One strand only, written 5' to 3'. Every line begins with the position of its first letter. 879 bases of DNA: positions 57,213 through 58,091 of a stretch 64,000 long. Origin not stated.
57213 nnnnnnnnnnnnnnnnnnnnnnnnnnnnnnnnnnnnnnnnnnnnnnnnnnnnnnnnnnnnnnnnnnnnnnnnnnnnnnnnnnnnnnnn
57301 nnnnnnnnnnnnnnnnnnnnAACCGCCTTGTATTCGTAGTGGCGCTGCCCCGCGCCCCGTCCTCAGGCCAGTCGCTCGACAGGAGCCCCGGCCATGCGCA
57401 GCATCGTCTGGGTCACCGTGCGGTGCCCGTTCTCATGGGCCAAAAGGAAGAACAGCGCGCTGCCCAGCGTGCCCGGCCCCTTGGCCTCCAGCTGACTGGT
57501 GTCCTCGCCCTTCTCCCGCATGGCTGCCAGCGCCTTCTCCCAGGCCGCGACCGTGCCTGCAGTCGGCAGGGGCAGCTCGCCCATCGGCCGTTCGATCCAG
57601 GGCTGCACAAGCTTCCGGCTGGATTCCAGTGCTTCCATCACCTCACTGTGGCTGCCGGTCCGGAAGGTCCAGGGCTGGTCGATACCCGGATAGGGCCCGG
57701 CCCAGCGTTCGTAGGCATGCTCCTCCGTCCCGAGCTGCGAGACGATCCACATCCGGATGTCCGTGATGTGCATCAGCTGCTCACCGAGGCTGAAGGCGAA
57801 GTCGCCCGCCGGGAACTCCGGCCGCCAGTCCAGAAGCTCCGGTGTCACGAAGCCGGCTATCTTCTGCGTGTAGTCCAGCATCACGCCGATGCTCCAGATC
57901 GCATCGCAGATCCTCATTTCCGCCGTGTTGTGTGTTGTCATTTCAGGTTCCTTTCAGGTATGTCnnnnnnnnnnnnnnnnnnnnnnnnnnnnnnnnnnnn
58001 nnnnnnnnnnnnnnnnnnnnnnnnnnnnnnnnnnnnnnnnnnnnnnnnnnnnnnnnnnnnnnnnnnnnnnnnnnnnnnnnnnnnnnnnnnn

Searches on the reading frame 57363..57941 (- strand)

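Call 13: search_protein_families(library=pfam, proteins=[window:57363-57941:-], max_evalue=0.00001)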
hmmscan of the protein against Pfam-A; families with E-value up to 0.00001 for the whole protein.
window:57363-57941:- (192 aa): 1 family
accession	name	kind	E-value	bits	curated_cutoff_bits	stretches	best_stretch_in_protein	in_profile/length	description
PF12867.12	DinB_2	-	1.2e-06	29.5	24.8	0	25-174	9-125/128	DinB superfamily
